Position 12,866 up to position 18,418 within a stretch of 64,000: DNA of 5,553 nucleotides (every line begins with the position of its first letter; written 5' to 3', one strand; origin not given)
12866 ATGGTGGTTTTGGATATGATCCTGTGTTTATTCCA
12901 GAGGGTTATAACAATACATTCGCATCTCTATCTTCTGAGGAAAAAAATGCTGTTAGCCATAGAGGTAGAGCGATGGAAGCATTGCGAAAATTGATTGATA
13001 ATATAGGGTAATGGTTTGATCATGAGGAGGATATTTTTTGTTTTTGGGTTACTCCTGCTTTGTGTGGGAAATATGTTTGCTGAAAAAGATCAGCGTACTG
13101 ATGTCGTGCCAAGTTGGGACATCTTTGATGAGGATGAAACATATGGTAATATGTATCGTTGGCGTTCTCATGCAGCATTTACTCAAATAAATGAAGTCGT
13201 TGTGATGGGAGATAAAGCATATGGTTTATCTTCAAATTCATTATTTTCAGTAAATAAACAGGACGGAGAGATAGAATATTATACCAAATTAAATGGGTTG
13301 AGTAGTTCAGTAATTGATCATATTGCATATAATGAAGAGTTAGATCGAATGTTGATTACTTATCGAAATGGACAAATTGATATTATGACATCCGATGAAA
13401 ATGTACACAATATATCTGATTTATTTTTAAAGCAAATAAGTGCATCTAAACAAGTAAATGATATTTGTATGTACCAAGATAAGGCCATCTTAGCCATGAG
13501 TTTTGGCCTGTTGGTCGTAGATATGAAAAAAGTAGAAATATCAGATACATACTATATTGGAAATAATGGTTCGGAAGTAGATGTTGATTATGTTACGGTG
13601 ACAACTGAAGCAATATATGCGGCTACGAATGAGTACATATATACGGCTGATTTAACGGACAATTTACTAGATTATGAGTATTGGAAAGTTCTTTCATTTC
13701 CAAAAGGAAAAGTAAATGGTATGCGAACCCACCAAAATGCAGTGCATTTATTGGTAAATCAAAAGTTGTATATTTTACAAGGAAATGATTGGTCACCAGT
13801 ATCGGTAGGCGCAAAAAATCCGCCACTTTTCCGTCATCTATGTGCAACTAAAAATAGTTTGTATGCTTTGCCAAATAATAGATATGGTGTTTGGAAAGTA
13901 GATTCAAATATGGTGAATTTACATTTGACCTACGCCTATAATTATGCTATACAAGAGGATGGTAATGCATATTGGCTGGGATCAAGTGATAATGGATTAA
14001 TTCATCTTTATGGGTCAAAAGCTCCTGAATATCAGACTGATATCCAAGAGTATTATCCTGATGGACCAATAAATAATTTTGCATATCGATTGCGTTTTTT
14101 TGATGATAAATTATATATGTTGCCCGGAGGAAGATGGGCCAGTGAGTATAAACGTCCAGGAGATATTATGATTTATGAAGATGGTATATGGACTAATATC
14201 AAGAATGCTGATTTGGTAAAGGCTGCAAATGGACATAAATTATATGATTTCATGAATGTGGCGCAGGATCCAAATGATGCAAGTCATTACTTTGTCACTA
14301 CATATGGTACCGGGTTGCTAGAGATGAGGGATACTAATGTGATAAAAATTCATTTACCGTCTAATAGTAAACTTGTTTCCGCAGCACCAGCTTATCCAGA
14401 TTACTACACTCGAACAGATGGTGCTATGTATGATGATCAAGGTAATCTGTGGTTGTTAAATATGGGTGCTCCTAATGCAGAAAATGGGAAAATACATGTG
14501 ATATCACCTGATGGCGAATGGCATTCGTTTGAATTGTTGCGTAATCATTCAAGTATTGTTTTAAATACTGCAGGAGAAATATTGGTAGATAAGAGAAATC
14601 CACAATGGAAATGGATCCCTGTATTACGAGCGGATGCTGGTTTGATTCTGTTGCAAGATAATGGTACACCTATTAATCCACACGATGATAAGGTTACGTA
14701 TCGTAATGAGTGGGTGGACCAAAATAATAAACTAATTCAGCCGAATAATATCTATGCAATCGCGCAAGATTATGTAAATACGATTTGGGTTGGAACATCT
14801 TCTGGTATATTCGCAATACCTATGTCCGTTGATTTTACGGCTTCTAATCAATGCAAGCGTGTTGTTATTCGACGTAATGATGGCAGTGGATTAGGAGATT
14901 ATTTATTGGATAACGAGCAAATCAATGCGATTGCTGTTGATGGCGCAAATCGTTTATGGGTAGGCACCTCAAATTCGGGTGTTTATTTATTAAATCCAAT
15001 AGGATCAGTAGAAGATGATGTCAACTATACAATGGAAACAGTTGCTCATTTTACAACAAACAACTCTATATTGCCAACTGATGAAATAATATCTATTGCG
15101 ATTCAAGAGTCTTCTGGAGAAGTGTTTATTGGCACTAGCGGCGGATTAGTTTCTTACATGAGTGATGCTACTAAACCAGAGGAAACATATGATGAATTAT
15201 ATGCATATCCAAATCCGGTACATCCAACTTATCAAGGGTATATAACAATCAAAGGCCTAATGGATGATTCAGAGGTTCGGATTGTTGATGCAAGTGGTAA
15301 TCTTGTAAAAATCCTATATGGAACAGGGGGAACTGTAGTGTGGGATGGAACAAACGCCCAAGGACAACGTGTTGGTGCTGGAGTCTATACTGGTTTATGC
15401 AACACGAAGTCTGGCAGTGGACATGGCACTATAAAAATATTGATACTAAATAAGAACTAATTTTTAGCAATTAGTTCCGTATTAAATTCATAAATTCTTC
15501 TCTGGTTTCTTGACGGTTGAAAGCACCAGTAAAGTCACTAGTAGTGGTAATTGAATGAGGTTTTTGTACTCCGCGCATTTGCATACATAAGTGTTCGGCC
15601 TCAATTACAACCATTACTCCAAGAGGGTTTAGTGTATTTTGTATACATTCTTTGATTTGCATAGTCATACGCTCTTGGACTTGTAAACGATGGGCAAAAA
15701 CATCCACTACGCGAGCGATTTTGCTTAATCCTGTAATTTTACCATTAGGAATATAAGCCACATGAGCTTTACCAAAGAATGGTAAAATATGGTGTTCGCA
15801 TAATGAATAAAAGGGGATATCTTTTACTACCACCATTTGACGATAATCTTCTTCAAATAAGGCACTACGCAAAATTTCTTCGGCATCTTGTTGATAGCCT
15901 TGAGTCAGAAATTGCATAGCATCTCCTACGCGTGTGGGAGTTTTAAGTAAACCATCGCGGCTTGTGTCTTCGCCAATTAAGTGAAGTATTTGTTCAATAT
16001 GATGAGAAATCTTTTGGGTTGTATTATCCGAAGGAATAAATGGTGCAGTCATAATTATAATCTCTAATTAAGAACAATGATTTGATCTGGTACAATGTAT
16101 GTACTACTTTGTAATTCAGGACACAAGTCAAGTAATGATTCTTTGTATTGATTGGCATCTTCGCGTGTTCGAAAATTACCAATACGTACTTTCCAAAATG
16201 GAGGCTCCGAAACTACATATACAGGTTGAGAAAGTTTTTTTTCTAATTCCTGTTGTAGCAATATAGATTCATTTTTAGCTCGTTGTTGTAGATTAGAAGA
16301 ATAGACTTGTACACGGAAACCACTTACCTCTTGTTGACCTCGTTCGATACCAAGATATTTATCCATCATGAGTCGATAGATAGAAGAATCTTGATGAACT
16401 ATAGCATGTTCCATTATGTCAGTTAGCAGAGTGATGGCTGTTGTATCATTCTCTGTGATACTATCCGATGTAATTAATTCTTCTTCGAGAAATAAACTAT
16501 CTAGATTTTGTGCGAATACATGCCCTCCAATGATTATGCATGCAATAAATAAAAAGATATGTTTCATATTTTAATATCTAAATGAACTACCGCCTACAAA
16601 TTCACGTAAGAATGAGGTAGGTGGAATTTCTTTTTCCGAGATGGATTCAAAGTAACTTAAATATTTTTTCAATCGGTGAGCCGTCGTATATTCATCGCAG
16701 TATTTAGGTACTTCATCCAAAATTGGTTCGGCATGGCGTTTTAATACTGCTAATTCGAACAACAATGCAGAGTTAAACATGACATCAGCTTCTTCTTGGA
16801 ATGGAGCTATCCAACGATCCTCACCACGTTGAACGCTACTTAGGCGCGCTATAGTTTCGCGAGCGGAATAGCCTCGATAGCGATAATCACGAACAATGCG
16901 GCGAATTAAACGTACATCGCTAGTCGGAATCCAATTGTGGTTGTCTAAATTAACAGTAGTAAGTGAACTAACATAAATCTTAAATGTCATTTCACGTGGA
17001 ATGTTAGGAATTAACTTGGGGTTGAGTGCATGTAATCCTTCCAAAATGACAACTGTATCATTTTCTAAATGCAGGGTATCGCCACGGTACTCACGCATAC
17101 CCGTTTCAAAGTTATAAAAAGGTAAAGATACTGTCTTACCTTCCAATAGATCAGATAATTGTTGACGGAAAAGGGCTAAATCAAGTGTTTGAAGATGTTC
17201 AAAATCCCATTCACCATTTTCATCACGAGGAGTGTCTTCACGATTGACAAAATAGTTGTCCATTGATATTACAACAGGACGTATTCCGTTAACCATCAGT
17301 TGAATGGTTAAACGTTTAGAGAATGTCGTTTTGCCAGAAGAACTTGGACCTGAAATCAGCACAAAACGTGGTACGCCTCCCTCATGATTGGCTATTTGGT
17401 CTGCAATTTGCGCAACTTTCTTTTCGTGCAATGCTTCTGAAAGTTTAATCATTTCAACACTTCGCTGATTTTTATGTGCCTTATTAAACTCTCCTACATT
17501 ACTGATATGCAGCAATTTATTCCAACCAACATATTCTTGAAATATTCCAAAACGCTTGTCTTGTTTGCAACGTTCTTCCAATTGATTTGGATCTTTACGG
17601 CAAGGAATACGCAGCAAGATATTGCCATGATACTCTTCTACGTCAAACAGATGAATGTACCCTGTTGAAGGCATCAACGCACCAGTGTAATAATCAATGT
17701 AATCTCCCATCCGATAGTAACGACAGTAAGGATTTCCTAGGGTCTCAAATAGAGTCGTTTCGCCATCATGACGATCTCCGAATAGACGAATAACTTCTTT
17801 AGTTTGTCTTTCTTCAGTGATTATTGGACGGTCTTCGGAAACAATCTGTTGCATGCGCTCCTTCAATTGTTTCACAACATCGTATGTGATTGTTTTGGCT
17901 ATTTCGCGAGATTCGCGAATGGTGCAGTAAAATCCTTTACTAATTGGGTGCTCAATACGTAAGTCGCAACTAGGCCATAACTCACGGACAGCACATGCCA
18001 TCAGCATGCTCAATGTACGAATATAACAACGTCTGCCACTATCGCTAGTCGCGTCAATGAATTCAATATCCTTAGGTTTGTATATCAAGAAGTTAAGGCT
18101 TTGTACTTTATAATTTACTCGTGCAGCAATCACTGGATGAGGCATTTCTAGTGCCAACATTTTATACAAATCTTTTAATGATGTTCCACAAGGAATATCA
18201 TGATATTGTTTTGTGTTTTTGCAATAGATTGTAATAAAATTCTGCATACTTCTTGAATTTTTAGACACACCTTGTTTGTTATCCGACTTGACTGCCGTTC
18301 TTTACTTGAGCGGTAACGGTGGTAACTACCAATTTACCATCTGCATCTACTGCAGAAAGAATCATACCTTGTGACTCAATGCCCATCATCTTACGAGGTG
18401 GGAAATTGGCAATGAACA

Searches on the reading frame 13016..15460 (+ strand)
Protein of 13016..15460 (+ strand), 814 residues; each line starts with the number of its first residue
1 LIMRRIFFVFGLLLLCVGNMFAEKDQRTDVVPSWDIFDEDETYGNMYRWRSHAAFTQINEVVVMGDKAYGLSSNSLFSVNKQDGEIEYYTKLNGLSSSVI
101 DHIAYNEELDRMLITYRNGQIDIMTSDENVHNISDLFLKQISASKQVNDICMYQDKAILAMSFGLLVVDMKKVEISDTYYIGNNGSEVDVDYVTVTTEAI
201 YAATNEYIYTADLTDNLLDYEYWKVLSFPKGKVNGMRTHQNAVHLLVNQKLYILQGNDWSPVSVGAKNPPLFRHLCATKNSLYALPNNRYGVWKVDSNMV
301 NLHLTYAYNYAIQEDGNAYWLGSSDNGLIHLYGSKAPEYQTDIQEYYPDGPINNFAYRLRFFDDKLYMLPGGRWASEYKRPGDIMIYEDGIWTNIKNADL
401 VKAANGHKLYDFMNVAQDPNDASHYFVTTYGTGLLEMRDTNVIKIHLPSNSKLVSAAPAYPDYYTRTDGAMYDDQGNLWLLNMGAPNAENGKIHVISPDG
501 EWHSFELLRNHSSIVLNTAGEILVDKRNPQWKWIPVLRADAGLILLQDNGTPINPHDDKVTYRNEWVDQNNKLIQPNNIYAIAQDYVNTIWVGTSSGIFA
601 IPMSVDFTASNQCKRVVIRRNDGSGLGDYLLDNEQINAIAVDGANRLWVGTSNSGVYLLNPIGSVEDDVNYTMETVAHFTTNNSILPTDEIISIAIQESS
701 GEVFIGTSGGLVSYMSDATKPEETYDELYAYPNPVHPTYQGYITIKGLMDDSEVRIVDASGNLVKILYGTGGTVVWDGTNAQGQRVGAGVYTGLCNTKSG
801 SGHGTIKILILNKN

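Call 57: search_protein_families(library=ncbifam, proteins=[window:13016-15460:+], max_evalue=0.00001)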
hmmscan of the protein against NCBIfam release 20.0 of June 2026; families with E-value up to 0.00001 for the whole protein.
window:13016-15460:+ (814 aa): 1 family
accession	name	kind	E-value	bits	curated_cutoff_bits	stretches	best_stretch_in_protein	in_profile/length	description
NF052228.1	T9SS_PorZ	equivalog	3.3e-187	624.3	260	1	46-812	23-757/757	type IX secretion system anionic LPS delivery protein PorZ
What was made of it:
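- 13016..15460 (+): Context only: PorZ, a component of the T9SS attachment complex. It shows that the genome has a T9SS with cell-surface anchoring. NCBIfam NF052228 T9SS_PorZ, E 3e-187, 624 bits against a cut-off of 260 (call 57).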

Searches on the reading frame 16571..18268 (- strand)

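Call 57: search_protein_families(library=ncbifam, proteins=[window:16571-18268:-], max_evalue=0.00001)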
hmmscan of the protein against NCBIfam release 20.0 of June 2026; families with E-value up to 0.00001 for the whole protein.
window:16571-18268:- (565 aa): 5 families
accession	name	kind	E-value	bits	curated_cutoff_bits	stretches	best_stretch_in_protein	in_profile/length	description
NF004018.0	PRK05480.1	equivalog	2.5e-28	99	180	1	303-501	9-188/210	uridine kinase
TIGR00235.1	udk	equivalog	1.2e-27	96.9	220.3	1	303-499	9-186/207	uridine kinase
NF005655.0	PRK07429.1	subfamily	1.7e-16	60.3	236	1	303-498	11-183/326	phosphoribulokinase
NF005807.0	PRK07667.1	equivalog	1.2e-10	41.3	221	1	287-412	5-128/193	kinase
NF006746.0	PRK09270.1-5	subfamily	1.4e-06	27.4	250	1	283-411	3-131/210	nucleoside/nucleotide kinase family protein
